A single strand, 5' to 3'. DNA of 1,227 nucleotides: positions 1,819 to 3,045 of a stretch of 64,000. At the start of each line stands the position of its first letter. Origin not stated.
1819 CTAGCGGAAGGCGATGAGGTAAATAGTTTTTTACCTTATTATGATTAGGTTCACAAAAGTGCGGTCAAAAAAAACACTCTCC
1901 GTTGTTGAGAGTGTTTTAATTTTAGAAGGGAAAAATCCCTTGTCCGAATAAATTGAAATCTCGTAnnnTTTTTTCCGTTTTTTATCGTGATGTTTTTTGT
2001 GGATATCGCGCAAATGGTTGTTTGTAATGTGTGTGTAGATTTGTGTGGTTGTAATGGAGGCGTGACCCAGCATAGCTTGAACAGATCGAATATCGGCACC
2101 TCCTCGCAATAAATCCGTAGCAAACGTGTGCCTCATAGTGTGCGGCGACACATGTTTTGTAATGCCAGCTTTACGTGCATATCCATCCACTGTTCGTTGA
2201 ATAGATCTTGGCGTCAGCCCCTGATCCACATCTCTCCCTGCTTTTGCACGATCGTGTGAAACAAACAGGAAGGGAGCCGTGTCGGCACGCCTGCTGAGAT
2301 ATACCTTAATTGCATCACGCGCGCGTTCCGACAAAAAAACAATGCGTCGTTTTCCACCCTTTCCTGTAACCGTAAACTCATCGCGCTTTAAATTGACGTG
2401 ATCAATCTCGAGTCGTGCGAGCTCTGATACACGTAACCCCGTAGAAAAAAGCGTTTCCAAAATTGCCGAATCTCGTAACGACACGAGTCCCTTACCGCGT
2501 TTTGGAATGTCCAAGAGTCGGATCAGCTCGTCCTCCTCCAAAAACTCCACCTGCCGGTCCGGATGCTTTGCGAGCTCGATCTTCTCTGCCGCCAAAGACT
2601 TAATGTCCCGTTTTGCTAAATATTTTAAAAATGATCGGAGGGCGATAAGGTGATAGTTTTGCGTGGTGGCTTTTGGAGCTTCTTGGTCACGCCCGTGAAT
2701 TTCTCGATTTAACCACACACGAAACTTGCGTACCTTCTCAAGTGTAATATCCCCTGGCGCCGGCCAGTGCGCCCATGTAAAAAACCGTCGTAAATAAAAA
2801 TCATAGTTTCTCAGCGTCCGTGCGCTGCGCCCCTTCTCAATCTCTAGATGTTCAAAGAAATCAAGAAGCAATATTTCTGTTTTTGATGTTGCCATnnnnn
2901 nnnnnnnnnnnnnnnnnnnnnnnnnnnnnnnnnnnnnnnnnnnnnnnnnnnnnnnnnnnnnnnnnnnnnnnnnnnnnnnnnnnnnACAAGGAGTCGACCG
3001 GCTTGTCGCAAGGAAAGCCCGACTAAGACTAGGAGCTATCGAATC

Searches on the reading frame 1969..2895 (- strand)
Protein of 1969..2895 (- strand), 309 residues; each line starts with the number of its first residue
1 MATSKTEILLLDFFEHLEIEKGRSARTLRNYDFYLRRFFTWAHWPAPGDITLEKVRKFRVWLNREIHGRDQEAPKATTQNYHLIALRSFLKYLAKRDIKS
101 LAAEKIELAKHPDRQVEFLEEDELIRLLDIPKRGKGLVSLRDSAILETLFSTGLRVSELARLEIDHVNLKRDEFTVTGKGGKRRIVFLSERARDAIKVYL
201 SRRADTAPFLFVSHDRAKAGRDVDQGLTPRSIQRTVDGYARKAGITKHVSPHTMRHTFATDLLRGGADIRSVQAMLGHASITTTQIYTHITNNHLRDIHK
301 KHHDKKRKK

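Call 28: find_homologous_proteins(query=window:1969-2895:-, max_evalue=1e-60)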
Query window:1969-2895:- (309 aa): 7942 proteins with E <= 1e-60 among 8000 candidates; the best 120 are listed.
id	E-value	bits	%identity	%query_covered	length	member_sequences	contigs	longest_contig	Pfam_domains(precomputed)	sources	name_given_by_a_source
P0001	7.1e-201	684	100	100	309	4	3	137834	PF13495.13,PF00589.28,PF02899.24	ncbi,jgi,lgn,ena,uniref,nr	ncbi:hypothetical protein COV06_03095 [Candidatus Uhrbacteria bacterium CG10_big_fil_rev_8_21_14_0_1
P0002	9.8e-177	604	87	98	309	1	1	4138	PF13495.13,PF00589.28,PF02899.24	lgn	-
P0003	6.5e-175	598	88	98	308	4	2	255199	PF13495.13,PF00589.28,PF02899.24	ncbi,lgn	-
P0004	3.5e-173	593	87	99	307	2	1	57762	PF13495.13,PF00589.28,PF02899.24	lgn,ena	-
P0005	4.0e-158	543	82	96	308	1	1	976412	PF13495.13,PF00589.28,PF02899.24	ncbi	-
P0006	2.4e-157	541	79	100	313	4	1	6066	PF13495.13,PF00589.28,PF02899.24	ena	-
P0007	8.6e-157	539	79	100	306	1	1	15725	PF13495.13,PF00589.28,PF02899.24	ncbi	-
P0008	2.6e-156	537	82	94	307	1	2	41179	PF13495.13,PF00589.28,PF02899.24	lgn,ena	-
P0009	4.5e-155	533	79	100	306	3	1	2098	PF13495.13,PF00589.28,PF02899.24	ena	-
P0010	1.7e-154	531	80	96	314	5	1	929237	PF13495.13,PF00589.28,PF02899.24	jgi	jgi:site-specific recombinase XerD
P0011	1.4e-150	519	79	99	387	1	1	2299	PF13495.13,PF00589.28,PF02899.24,PF22823.3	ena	-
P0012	6.9e-145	500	75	98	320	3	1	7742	PF13495.13,PF00589.28,PF02899.24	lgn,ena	-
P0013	4.0e-141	488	71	96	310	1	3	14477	PF13495.13,PF00589.28,PF02899.24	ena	-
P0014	2.0e-140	485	74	98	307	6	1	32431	PF13495.13,PF00589.28,PF02899.24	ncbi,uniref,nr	ncbi:hypothetical protein A3C17_01965 [Candidatus Uhrbacteria bacterium RIFCSPHIGHO2_02_FULL_53_13]|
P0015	5.4e-140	484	72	99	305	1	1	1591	PF13495.13,PF00589.28,PF02899.24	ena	-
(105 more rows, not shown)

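Call 29: find_encoding_contigs(protein=P0002, flank=2500, max_places=3)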
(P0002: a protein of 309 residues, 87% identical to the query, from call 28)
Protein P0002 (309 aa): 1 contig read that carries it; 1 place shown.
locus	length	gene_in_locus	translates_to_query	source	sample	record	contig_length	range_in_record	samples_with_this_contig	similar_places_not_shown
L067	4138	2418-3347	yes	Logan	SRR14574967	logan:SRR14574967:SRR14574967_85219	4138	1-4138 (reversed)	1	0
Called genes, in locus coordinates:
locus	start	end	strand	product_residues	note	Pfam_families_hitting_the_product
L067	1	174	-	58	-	?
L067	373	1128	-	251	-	PF01936:NYN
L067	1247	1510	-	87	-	PF00312:Ribosomal_S15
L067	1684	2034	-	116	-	-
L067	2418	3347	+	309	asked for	PF02899:Phage_int_SAM_1, PF13495:Phage_int_SAM_4 (weak), PF00589:Phage_integrase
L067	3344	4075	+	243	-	PF00657:Lipase_GDSL (weak), PF13472:Lipase_GDSL_2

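Call 30: find_encoding_contigs(protein=P0003, flank=2500, max_places=3)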
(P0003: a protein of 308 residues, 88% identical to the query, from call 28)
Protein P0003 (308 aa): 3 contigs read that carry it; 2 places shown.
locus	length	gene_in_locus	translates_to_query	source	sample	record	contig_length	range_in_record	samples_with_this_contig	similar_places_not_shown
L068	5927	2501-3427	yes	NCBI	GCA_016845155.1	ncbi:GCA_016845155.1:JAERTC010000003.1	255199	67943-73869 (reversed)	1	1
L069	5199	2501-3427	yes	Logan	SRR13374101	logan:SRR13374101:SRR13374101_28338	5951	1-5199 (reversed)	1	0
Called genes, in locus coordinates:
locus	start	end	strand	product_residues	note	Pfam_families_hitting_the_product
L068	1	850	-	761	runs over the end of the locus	PF01138:RNase_PH, PF03725:RNase_PH_C (faint), PF01138:RNase_PH, PF00013:KH_1, PF00575:S1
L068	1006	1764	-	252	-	PF01936:NYN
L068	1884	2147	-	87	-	PF00312:Ribosomal_S15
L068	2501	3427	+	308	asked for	PF02899:Phage_int_SAM_1, PF13495:Phage_int_SAM_4 (weak), PF00589:Phage_integrase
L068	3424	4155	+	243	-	PF00657:Lipase_GDSL (weak), PF13472:Lipase_GDSL_2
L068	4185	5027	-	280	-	-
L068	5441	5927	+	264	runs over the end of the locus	PF01145:Band_7, PF13421:Band_7_1 (faint)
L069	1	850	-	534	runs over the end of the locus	?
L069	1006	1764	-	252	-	PF01936:NYN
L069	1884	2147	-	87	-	PF00312:Ribosomal_S15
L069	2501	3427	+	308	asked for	PF02899:Phage_int_SAM_1, PF13495:Phage_int_SAM_4 (weak), PF00589:Phage_integrase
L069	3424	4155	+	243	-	PF00657:Lipase_GDSL (weak), PF13472:Lipase_GDSL_2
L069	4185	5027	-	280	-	-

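Call 31: find_encoding_contigs(protein=P0004, flank=2500, max_places=3)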
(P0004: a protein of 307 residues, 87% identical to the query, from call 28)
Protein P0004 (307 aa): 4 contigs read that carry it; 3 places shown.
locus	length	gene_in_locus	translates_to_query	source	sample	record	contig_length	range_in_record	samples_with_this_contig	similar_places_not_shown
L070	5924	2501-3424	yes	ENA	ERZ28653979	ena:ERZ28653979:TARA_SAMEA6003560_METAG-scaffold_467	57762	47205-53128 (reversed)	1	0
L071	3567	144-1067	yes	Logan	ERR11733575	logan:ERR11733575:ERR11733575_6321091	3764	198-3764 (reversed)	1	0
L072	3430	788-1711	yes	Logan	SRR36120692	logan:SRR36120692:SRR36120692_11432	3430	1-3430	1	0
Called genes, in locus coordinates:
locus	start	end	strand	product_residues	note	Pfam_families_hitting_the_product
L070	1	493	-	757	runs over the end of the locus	PF01138:RNase_PH, PF03725:RNase_PH_C (faint), PF01138:RNase_PH, PF00013:KH_1, PF00575:S1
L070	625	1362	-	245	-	PF01936:NYN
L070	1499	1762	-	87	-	PF00312:Ribosomal_S15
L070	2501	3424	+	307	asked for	PF02899:Phage_int_SAM_1, PF13495:Phage_int_SAM_4 (weak), PF00589:Phage_integrase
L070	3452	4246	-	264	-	-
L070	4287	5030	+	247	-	PF00657:Lipase_GDSL, PF13472:Lipase_GDSL_2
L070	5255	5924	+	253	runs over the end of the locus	PF01145:Band_7, PF13421:Band_7_1 (faint)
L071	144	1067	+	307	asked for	PF02899:Phage_int_SAM_1, PF13495:Phage_int_SAM_4 (weak), PF00589:Phage_integrase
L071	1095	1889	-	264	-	-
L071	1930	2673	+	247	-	PF00657:Lipase_GDSL, PF13472:Lipase_GDSL_2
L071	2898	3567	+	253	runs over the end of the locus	PF01145:Band_7, PF13421:Band_7_1 (faint)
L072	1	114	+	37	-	?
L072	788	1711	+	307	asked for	PF02899:Phage_int_SAM_1, PF13495:Phage_int_SAM_4 (weak), PF00589:Phage_integrase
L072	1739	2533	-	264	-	-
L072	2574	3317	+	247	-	PF00657:Lipase_GDSL (weak), PF13472:Lipase_GDSL_2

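Call 32: find_encoding_contigs(protein=P0005, flank=2500, max_places=3)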
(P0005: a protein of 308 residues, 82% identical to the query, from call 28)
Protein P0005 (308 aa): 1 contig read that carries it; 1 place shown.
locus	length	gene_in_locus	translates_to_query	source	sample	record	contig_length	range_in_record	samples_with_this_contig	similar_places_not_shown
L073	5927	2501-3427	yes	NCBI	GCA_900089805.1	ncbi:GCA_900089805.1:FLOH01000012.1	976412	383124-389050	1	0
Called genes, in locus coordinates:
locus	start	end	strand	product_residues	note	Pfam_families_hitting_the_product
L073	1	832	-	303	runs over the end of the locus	PF01936:NYN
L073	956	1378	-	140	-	PF00312:Ribosomal_S15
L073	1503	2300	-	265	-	-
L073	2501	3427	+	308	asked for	PF02899:Phage_int_SAM_1, PF13495:Phage_int_SAM_4 (weak), PF00589:Phage_integrase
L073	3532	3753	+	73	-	-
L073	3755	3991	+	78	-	-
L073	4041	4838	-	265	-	-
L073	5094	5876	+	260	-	PF01145:Band_7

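Call 43: find_encoding_contigs(protein=P0008, flank=2500, max_places=3)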
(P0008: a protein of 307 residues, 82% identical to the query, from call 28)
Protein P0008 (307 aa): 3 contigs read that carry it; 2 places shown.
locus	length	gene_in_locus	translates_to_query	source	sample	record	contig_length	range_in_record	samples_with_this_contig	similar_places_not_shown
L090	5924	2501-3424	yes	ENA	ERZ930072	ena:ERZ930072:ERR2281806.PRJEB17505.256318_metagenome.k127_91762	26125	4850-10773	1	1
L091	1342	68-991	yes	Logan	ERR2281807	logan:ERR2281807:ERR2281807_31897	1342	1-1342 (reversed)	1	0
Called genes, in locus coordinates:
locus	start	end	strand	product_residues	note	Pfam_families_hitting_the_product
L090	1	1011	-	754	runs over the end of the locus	PF01138:RNase_PH, PF03725:RNase_PH_C, PF01138:RNase_PH, PF00013:KH_1, PF00575:S1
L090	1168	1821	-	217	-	PF01936:NYN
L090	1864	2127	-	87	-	PF00312:Ribosomal_S15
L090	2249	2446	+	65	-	-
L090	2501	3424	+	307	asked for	PF02899:Phage_int_SAM_1, PF13495:Phage_int_SAM_4 (weak), PF00589:Phage_integrase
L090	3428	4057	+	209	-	-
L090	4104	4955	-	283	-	-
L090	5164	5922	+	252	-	PF01145:Band_7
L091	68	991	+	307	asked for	PF02899:Phage_int_SAM_1, PF13495:Phage_int_SAM_4 (weak), PF00589:Phage_integrase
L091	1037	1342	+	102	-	?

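Call 44: find_encoding_contigs(protein=P0006, flank=2500, max_places=3)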
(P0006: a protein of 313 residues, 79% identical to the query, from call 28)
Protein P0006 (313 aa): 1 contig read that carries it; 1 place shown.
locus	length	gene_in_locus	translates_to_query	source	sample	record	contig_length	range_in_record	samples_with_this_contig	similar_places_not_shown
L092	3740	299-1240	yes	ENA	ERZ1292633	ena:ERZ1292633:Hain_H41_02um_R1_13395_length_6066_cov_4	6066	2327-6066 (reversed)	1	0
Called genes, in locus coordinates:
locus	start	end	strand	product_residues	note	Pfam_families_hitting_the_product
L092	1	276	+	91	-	?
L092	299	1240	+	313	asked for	PF02899:Phage_int_SAM_1, PF13495:Phage_int_SAM_4, PF00589:Phage_integrase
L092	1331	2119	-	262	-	-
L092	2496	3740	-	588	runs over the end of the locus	PF00664:ABC_membrane, PF00005:ABC_tran, PF02463:SMC_N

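Call 45: find_encoding_contigs(protein=P0012, flank=2500, max_places=3)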
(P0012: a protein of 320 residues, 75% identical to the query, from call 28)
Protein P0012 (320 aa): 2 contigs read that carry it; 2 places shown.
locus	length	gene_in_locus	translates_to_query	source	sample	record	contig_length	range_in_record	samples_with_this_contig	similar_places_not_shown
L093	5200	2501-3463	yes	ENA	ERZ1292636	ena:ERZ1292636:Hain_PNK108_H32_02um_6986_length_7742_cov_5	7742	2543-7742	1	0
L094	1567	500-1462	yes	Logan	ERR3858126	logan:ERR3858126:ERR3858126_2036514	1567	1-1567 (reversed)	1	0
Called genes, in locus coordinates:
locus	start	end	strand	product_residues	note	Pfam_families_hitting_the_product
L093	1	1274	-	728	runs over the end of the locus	PF01138:RNase_PH, PF03725:RNase_PH_C, PF01138:RNase_PH, PF00013:KH_1, PF00575:S1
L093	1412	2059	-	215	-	PF01936:NYN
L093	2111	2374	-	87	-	PF00312:Ribosomal_S15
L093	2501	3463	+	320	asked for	PF02899:Phage_int_SAM_1, PF13495:Phage_int_SAM_4 (faint), PF00589:Phage_integrase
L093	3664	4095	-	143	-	PF00293:NUDIX, PF22327:Nudt16-like (weak)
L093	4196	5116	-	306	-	PF02729:OTCace_N, PF00185:OTCace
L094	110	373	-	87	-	PF00312:Ribosomal_S15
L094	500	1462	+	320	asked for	PF02899:Phage_int_SAM_1, PF13495:Phage_int_SAM_4 (faint), PF00589:Phage_integrase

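Call 46: find_encoding_contigs(protein=P0001, flank=2500, max_places=6)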
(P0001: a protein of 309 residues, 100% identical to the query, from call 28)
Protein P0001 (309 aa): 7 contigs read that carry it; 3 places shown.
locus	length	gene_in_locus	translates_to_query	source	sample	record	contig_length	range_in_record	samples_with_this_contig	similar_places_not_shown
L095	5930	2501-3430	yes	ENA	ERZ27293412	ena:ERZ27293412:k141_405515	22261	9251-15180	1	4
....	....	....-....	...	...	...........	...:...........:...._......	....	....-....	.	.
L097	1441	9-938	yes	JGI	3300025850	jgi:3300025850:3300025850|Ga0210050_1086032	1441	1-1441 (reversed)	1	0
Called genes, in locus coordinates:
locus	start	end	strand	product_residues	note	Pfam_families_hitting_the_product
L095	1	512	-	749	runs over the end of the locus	PF01138:RNase_PH, PF03725:RNase_PH_C (weak), PF01138:RNase_PH, PF00013:KH_1, PF00575:S1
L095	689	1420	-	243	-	PF01936:NYN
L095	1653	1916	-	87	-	PF00312:Ribosomal_S15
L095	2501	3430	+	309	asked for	PF02899:Phage_int_SAM_1, PF13495:Phage_int_SAM_4 (weak), PF00589:Phage_integrase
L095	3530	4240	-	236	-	-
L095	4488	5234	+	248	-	PF01145:Band_7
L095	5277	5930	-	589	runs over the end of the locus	PF00664:ABC_membrane, PF03193:RsgA_GTPase (weak), PF00005:ABC_tran, PF02463:SMC_N (faint)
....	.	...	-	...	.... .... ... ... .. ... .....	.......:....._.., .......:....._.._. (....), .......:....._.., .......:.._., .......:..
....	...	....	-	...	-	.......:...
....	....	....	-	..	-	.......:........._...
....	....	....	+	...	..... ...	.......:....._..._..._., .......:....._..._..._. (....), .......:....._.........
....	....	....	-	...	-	-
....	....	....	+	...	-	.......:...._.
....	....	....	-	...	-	?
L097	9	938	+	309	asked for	PF02899:Phage_int_SAM_1, PF13495:Phage_int_SAM_4 (weak), PF00589:Phage_integrase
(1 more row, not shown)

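Call 77: search_protein_families(library=pfam, proteins=[window:1969-2895:-], max_evalue=0.1)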
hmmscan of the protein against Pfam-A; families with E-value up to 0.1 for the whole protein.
window:1969-2895:- (309 aa): 4 families
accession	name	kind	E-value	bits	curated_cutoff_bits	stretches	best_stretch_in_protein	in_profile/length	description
PF00589.27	Phage_integrase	-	7.4e-44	150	27.1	1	118-293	2-171/172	Phage integrase family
PF02899.23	Phage_int_SAM_1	-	5.2e-12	46.3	22.3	1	12-96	3-82/83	Phage integrase, N-terminal SAM-like domain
PF13495.12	Phage_int_SAM_4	-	1.1e-07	32.6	27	1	9-99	1-84/85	Phage integrase, N-terminal SAM-like domain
PF13102.12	Phage_int_SAM_5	-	0.0079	17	22.3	1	10-98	2-87/98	Phage integrase SAM-like domain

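Call 78: list_cluster_members(proteins=[P0001, P0002, P0004, P0003])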
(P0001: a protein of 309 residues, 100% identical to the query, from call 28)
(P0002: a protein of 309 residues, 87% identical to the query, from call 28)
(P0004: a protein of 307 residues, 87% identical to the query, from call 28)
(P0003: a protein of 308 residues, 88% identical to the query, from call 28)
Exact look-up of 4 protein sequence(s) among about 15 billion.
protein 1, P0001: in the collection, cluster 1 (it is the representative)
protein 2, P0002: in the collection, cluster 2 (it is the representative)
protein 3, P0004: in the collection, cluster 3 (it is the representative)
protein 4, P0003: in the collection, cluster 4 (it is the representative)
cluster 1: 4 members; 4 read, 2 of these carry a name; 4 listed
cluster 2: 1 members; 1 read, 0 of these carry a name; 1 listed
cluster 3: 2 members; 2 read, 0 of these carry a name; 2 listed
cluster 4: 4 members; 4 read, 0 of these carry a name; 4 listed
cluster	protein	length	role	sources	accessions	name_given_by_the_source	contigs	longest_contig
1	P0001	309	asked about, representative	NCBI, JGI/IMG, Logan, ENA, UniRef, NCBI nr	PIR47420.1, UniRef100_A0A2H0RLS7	hypothetical protein COV06_03095 [Candidatus Uhrbacteria bacterium ... | Tyrosine recombinase XerC n=1 Tax=Candidatus Uhrbacteria bacterium ... | MAG: hypothetical protein COV06_03095 [Candidatus Uhrbacteria bacterium ...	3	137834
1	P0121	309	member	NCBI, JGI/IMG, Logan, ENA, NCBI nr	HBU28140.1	TPA: hypothetical protein DEB00_03425 [Candidatus Uhrbacteria bacterium] | hypothetical protein [Candidatus Uhrbacteria bacterium]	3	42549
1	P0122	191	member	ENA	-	-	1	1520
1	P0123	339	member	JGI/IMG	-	-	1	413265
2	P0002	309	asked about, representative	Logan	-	-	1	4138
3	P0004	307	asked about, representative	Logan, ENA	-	-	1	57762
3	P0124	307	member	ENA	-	-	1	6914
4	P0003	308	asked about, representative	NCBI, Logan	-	-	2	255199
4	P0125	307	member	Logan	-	-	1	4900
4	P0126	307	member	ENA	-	-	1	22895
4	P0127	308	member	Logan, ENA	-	-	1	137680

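Call 79: find_encoding_contigs(protein=P0124, flank=2500, max_places=3)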
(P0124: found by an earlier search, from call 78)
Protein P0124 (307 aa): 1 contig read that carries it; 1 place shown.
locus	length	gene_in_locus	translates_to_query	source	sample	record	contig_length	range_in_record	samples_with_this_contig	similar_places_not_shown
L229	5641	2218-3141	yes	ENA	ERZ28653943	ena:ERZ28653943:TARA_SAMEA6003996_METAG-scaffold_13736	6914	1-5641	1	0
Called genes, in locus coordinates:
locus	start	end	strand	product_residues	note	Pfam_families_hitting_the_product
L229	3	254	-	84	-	?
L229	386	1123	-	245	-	PF01936:NYN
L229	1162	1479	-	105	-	-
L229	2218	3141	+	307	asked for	PF02899:Phage_int_SAM_1, PF13495:Phage_int_SAM_4 (weak), PF00589:Phage_integrase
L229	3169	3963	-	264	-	-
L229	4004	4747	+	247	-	PF00657:Lipase_GDSL, PF13472:Lipase_GDSL_2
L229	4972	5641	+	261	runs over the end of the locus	-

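Call 80: find_encoding_contigs(protein=P0122, flank=2500, max_places=3)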
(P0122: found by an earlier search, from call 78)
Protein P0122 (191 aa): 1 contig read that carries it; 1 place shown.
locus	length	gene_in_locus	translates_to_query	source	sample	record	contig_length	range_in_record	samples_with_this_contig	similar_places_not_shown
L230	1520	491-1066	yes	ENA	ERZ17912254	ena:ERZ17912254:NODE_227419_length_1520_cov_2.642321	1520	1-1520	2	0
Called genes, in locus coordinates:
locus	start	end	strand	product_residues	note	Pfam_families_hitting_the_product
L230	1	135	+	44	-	?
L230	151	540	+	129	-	-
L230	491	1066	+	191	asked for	PF00589:Phage_integrase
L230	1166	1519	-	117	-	?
